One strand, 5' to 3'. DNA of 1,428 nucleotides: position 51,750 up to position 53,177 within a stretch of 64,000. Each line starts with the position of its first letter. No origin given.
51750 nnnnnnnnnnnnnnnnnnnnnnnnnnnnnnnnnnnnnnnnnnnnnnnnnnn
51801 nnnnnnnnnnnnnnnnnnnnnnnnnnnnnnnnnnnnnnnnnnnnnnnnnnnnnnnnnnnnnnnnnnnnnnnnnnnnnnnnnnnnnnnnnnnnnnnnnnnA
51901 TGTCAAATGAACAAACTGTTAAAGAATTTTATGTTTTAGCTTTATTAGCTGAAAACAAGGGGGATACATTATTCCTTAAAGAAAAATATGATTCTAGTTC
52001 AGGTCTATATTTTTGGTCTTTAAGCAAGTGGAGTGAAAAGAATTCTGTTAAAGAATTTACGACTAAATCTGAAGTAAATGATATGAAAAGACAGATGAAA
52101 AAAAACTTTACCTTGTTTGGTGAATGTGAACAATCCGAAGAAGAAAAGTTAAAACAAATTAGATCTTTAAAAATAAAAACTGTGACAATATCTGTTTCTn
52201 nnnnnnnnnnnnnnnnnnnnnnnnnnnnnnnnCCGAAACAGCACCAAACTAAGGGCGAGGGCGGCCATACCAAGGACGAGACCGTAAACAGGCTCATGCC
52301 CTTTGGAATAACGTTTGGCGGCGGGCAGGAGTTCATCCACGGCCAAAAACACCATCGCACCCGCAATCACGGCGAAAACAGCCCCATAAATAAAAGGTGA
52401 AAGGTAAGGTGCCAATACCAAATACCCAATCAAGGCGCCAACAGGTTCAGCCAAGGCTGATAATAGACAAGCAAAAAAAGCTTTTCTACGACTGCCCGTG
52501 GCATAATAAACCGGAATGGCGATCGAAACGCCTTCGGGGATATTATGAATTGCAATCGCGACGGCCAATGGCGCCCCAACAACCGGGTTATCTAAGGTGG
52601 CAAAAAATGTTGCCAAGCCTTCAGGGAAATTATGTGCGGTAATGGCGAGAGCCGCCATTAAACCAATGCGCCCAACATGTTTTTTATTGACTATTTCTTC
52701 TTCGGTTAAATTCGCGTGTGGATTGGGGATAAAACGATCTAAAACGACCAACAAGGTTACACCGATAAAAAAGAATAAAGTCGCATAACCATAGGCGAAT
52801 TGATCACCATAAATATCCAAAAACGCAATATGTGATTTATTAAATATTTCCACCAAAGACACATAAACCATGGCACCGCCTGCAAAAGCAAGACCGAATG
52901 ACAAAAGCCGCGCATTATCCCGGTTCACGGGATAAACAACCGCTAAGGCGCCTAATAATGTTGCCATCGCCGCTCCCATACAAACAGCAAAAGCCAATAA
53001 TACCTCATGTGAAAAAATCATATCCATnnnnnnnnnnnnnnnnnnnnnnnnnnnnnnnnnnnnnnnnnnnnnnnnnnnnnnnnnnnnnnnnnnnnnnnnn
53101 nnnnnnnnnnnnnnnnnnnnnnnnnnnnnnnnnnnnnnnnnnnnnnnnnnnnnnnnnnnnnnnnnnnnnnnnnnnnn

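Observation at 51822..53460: Two divergent paralogous ~95-100-aa orphan proteins with consensus promoters bracket zupT between lpdA and lipA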

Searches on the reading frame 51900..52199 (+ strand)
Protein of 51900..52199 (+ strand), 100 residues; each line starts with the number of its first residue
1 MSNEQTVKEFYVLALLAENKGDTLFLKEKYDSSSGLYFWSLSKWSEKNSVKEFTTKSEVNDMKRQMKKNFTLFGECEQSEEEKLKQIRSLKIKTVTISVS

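Call 4: search_protein_families(library=pfam, proteins=[window:51900-52199:+], max_evalue=10)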
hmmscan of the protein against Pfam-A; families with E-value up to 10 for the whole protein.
seq(100 aa): 1 family
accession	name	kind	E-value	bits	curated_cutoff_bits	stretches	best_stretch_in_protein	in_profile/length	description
PF18210.6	Knl1_RWD_C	-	0.074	13.6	27.8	1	20-58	40-76/151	Knl1 RWD C-terminal domain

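Call 7: search_protein_families(library=ncbifam, proteins=[window:51900-52199:+], max_evalue=10)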
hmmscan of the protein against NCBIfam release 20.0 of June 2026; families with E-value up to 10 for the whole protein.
seq(100 aa): 1 family
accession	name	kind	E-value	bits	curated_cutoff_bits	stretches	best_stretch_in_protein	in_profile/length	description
NF047782.1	blaOXA-1327_like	exception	0.015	14.5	590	1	25-93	127-196/285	OXA-1327 family class D beta-lactamase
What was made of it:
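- On Zur regulon / zinc-homeostasis accessory proteins: No Pfam or NCBIfam hit (calls 4, 7).
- No similarity to ribosomal-protein paralogues, ZinT, COG0523 or any Pfam or NCBIfam family (calls 4, 7).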

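Call 8: search_protein_families(library=phrogs, proteins=[window:51900-52199:+], max_evalue=10)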
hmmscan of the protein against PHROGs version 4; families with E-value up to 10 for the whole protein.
seq(100 aa): 1 family
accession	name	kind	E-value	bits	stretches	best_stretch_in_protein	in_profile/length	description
phrog_13178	-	unknown function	0.038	15.1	1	6-32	7-33/64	-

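Call 9: find_homologous_proteins(query=window:51900-52199:+, max_evalue=1)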
Query seq(100 aa) (100 aa): 1 proteins with E <= 1 among 7 candidates.
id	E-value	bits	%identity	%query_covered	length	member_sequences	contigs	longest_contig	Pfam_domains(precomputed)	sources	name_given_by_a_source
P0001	1.1e-55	203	100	100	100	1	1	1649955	-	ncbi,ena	-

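Call 11: find_encoding_contigs(protein=P0001, flank=6000, max_places=4)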
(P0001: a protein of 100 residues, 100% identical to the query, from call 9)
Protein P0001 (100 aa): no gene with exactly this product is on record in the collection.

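Call 12: list_cluster_members(proteins=[P0001, P0002])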
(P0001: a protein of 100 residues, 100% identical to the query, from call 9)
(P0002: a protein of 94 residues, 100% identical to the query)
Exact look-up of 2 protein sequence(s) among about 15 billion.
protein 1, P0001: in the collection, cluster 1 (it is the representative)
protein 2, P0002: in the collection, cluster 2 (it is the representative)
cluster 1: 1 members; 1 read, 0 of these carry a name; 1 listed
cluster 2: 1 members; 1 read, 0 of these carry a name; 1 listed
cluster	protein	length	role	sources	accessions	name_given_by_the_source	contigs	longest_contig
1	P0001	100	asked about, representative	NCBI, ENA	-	-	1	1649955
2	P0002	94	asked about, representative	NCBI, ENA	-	-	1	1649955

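Call 25: predict_structure(alignment_id=A1)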
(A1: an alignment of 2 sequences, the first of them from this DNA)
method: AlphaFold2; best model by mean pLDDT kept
length: 100 residues; sequences in the alignment: 2
mean_pLDDT: 75.8   pTM: 0.62
mean pLDDT of the five models: 75.8, 53.5, 43.2, 39.9, 36.2
residues with pLDDT >= 90: 2; 70-90: 72; 50-70: 23; < 50: 3
segments of 3 or more residues with pLDDT < 50: none
pLDDT, mean of each block of 10 residues (from residue 1): 64 75 80 79 74 89 82 61 78 75
secondary structure, 60 per line:
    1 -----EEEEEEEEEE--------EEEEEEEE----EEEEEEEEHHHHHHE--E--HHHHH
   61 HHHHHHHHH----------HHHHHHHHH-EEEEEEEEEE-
elements in order: E6-15 E24-31 E36-43 H44-49 H56-69 H80-88 E90-99
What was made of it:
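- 51900..52202 (+): ORF A: 100 aa, family member, positional counterpart of L083_135. The AF2 model has pLDDT 75.8 with order b-b-b-a-a-a-b (call 25).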

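Call 31: search_protein_representatives(alignment_id=A1)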
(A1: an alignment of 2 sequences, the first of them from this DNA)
Query: 2 sequences, 100 profile positions. Proteins with E-value up to 0.001 (for the whole library): 2; up to 1e-10: 2; up to 1e-30: 2. The best 2 are listed.
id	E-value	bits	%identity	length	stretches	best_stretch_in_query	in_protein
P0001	2.4e-49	182.1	-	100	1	1-100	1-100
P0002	3.8e-43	162.2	-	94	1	1-99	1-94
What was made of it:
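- On Taxonomically restricted (orphan) paralogous gene family: The exhaustive HMMER search of 1.84 billion representatives with the A+B profile finds only A and B (call 31).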

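Call 34: search_solved_structures(query=A2, max_evalue=10)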
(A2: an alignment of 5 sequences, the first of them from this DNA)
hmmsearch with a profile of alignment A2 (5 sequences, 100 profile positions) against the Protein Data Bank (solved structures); distinct sequences matched with E-value up to 10: 4.
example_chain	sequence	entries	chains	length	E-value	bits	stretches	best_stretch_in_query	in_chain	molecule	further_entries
8fmw_AI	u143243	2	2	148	0.19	15.6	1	36-97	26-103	50S ribosomal protein L9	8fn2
8h1a_A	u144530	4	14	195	0.38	14.6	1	18-75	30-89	rRNA methylase YtqB | 16S rRNA (Cytosine(1402)-N(4))-methyltransferase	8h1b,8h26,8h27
21tv_A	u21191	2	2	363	0.94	13.3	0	17-40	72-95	Ozoralizumab (OZR) | anti-TNF-alpha nanobodies, TNF30, derived from Ozoralizumab (OZR)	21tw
8ywx_E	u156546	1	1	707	1.4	12.7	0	17-49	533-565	H4B6 Fab's heavy chain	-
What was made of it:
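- On PadR / winged-helix transcription factors: No PDB profile match (call 34).
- No Pfam, NCBIfam or PDB-sequence match to any HTH family, even at E up to 10 (calls 4, 7, 34).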

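Call 37: search_dna_similar(query=window:51900-52199:+, collection=phages, mode=protein, max_evalue=1)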
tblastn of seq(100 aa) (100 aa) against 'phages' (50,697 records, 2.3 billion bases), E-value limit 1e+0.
Records with a match: 1; places in all: 1; records where one place covers at least 80% of the query: 0.
Best place of each record, by identity: <60% 1.
By first word of the organism name: Bacillus 1.
By host as written in the record: Bacillus thuringiensis kurstaki 1.
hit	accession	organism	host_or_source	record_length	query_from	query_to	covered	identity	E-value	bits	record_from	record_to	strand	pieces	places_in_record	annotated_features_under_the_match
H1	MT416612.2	Bacillus phage YungSlug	Bacillus thuringiensis kurstaki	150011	37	71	35%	37.1%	7e-1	34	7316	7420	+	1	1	tail spike protein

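Call 46: fold_search(model_id=the predicted structure, library=pdb)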
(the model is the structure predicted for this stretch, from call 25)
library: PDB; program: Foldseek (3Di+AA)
matches with E <= 10: 382; with E <= 0.001: 0
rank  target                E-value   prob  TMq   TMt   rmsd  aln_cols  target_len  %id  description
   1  9rdk_M                2.9e-01  0.18  0.24  0.10   9.4        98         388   13  Cryo-EM structure of the human SAGA co-activator complex (released 2026-04-01)
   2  1slw_A                3.9e-01  0.11  0.24  0.20  15.7       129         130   10  RAT ANIONIC N143H, E151H TRYPSIN COMPLEXED TO A86H ECOTIN; NICKEL-BOUND (released 1996-07-11)
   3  8g99_A                5.3e-01  0.35  0.24  0.03   6.2        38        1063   16  Partial auto-inhibitory complex of Xenopus laevis DNA polymerase alpha-primase (released 2023-04-12)
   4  4iw4_C                5.6e-01  0.10  0.24  0.19  15.5       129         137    9  Crystal structure of the serine protease domain of MASP-3 in complex with ecotin (released 2013-06-19)
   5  2eui_E                6.4e-01  0.12  0.24  0.18  10.3        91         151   11  Crystal structure of a probable acetyltransferase (released 2005-12-06)
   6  3im5_B                8.1e-01  0.11  0.23  0.15   9.2        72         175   15  Crystal structure of mouse Ryanodine Receptor 2 (residues 1-217) (released 2009-11-17)
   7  7pqn_D                8.7e-01  0.08  0.24  0.19  15.7       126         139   10  Catalytic fragment of MASP-2 in complex with ecotin (released 2022-05-18)
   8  2eui_A                9.2e-01  0.11  0.24  0.18  10.6        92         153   11  Crystal structure of a probable acetyltransferase (released 2005-12-06)
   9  8d96_C                9.2e-01  0.08  0.23  0.04  23.4        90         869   13  Human DNA polymerase alpha/primase elongation complex I bound to primer/template (released 2023-04-19)
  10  9mj5_S                1.0e+00  0.23  0.24  0.03   7.7        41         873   22  Catalytic domain of human DNA polymerase alpha in complex with DNA and RPA (released 2025-02-19)
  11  4wsf_A                1.2e+00  0.12  0.20  0.18   6.5        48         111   17  Falafel EVH1 domain bound to CENP-C FIM (released 2014-12-10)
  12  1xxd_D                1.2e+00  0.07  0.24  0.19  13.8       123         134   11  Crystal Structure of the FXIa Catalytic Domain in Complex with mutated Ecotin (released 2004-11-16)
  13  1p0s_E                1.2e+00  0.07  0.18  0.13  12.7        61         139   16  Crystal Structure of Blood Coagulation Factor Xa in Complex with Ecotin M84R (released 2003-08-26)
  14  5iud_G                1.3e+00  0.20  0.24  0.03   6.2        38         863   13  Human DNA polymerase alpha in binary complex with a DNA:DNA template-primer (released 2016-04-13)
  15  1slu_A                1.3e+00  0.06  0.23  0.19  16.1       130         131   10  RAT ANIONIC N143H, E151H TRYPSIN COMPLEXED TO A86H ECOTIN (released 1996-07-11)
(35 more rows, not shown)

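Call 52: search_protein_families(library=padloc, alignment_id=A2, max_evalue=1)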
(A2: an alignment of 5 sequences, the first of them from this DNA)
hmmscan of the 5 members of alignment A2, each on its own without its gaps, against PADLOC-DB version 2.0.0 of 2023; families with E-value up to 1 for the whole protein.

A. member 1, seq(100 aa): 1 family
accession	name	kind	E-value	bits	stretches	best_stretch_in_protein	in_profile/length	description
PDLC02363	PycTM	-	0.0066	14.3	1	28-68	82-120/154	-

B. families by the number of members that match (of 5 scanned): 1 family
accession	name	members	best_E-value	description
PDLC02363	PycTM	1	0.0066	-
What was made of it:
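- On Taxonomically restricted (orphan) paralogous gene family: Pfam, NCBIfam, PHROGs, PADLOC and PDB give no match (calls 4, 7, 8, 34, 52).
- On Known anti-phage defence or toxin-antitoxin systems: In PADLOC only member A gives a sub-threshold PycTM hit (E = 0.0066, 14 bits), and the other four give none (call 52).
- PADLOC and PHROGs give no match, and there is no adjacent toxin, nuclease or mobile-element gene (calls 8, 52). No PADLOC or PHROGs match (calls 8, 52).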

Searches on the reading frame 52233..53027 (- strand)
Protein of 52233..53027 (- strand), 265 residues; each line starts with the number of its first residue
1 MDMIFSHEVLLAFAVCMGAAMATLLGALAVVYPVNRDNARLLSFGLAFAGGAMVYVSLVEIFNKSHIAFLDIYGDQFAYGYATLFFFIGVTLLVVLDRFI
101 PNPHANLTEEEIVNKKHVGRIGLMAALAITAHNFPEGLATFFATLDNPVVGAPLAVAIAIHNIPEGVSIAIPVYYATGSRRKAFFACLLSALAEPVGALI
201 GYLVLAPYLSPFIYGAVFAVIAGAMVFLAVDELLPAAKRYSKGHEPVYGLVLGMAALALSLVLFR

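Call 36: find_related_loci(query=window:52233-53027:-, collection=metagenome_contigs, flank=6000)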
Query window:52233-53027:- (265 aa) in metagenome_contigs; peptide patterns used: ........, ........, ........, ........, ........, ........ (x = any residue, [..] = any of these).
600 stretches matched a pattern (row limit reached: there are more); 588 encode a relative of the query (tblastn E <= 1e-3); the best 80 are kept; 80 distinct loci.
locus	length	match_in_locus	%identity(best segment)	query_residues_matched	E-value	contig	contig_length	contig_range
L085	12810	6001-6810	69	5-265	6e-110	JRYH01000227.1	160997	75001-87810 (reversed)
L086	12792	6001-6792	63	4-265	8e-99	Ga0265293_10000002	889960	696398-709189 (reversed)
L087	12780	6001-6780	62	9-265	3e-98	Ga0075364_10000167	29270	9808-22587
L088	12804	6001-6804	60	1-265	1e-97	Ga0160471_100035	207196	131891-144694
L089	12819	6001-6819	61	4-265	2e-96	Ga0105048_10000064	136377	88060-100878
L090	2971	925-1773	59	1-265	3e-98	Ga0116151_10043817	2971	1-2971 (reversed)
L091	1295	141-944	55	1-265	1e-103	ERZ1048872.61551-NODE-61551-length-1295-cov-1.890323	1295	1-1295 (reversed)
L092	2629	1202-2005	59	1-265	1e-98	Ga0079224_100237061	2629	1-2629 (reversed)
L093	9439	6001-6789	60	6-265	4e-95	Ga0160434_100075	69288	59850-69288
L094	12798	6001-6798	60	2-265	7e-95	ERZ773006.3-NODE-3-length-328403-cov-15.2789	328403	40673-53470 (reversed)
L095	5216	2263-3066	59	1-265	1e-94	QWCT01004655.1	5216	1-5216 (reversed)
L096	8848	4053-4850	59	2-265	3e-94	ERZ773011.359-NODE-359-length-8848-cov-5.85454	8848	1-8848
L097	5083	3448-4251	58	1-265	4e-93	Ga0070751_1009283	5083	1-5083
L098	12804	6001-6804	58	1-265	5e-93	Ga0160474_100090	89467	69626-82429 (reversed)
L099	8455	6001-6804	58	1-265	3e-93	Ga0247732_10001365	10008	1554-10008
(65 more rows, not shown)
